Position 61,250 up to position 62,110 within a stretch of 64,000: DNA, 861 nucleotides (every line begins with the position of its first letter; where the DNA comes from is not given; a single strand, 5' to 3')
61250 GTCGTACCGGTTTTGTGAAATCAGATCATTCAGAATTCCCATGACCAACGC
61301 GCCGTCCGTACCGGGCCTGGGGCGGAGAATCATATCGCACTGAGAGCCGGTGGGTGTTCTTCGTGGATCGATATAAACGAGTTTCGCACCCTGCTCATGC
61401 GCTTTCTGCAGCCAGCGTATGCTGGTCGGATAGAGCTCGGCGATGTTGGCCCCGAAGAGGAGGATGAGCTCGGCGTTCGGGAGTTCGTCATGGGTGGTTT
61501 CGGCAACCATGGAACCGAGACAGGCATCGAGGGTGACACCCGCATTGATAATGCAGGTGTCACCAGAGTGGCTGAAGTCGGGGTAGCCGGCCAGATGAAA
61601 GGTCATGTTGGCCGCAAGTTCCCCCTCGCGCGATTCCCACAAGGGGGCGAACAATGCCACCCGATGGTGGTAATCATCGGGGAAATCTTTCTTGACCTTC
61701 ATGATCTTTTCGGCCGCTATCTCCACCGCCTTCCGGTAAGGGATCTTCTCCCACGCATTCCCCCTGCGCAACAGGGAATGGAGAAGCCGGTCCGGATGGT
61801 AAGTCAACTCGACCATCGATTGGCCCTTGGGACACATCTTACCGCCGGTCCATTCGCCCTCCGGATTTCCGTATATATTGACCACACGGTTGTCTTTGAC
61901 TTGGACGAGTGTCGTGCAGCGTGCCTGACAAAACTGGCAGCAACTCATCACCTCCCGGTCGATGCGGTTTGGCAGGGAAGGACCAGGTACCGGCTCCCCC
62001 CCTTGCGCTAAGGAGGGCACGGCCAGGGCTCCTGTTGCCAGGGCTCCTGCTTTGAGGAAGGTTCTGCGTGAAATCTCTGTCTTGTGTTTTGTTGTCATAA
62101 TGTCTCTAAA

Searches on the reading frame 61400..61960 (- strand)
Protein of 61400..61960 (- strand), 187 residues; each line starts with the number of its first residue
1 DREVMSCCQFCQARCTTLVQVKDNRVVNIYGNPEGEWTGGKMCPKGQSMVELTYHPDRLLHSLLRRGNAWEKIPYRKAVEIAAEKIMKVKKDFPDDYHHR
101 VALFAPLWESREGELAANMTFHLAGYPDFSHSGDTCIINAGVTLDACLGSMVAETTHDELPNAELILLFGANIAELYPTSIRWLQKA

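Call 88: search_solved_structures(query=window:61400-61960:-, max_evalue=1e-8, show_alignments=5)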
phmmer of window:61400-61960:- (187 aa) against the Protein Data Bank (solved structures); distinct sequences matched with E-value up to 1e-8: 5.
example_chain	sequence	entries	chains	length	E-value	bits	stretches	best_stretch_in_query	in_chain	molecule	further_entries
3ml1_A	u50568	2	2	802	7.9e-11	45.3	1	7-179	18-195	Periplasmic nitrate reductase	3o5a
7bkb_D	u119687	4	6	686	1.4e-10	44.5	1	4-184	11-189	Formate dehydrogenase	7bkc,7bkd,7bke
2nya_A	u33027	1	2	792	5.3e-10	42.6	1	7-179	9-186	Periplasmic nitrate reductase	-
9qm0_A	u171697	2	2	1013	3.7e-09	39.8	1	3-186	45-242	Formate dehydrogenase, alpha subunit, selenocysteine-containing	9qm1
1h0h_A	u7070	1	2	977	3.7e-09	39.8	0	3-90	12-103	FORMATE DEHYDROGENASE SUBUNIT ALPHA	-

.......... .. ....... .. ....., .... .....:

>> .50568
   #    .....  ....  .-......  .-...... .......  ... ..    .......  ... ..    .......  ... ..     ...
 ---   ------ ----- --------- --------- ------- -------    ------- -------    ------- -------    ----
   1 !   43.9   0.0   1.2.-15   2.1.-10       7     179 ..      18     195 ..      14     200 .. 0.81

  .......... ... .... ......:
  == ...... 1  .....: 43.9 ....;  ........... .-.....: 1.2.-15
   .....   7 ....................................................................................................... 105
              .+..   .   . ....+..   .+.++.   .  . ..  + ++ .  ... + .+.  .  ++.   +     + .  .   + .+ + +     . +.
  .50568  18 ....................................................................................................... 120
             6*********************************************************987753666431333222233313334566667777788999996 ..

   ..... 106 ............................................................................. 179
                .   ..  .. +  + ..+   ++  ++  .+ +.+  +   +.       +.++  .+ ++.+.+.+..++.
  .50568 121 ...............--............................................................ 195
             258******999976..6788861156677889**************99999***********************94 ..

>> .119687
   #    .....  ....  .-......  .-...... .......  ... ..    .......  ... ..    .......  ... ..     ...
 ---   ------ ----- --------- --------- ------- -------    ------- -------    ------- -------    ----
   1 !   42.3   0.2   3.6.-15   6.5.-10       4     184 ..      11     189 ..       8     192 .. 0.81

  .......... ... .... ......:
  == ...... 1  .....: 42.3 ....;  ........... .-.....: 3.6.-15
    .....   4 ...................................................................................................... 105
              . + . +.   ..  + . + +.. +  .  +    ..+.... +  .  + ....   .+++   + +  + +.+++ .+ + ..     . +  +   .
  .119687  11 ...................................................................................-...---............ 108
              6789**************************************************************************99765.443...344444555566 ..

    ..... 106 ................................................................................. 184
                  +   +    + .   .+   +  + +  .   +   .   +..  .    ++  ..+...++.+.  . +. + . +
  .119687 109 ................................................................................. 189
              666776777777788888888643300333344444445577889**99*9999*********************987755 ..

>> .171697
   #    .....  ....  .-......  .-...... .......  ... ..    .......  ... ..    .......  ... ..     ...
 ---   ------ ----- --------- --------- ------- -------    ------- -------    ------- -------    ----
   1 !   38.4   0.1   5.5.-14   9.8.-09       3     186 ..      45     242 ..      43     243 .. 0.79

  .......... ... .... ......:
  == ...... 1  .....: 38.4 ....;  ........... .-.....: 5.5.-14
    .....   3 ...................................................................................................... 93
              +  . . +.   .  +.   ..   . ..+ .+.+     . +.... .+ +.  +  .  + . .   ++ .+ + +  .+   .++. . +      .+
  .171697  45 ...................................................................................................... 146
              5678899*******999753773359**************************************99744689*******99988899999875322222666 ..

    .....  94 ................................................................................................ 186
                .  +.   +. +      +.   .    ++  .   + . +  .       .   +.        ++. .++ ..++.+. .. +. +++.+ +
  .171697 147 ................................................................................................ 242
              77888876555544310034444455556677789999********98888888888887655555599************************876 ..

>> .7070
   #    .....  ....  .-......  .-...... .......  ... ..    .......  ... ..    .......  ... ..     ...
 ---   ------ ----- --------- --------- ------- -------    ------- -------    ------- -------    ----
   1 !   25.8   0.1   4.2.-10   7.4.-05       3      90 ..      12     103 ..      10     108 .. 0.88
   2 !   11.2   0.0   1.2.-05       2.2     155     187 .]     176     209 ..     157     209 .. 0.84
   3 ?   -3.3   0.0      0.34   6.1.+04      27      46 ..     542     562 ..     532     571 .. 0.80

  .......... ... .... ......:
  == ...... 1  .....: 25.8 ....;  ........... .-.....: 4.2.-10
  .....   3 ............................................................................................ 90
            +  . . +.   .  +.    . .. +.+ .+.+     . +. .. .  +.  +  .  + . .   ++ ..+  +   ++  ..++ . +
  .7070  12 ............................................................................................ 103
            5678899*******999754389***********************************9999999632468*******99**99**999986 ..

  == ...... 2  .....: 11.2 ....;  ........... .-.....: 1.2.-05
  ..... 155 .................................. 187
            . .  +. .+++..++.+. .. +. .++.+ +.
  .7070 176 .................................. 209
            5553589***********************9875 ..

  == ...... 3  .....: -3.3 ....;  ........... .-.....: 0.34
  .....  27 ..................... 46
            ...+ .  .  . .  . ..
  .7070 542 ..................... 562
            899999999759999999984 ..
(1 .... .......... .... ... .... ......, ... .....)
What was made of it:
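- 59930..62098 (-): TAT-exported Mo/W-bisPGD oxidoreductase catalytic subunit. It is Cys-ligated, unclassified and not a formate dehydrogenase. Its Cys aligns with the NapA Mo-ligand Cys, and the FDH His is replaced by Ile (call 88).
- On PsrABC/PhsABC-type three-subunit Mo-bisPGD reductases (neighbouring genes): The Cys aligns with the NapA Mo-ligand Cys, and the FDH-specific His is replaced by Ile (call 88).
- MoA is Cys-ligated and is not an FDH (call 88).
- Tried and rejected: The formate dehydrogenase reading of MoA was rejected, because the essential His is Ile (call 88).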
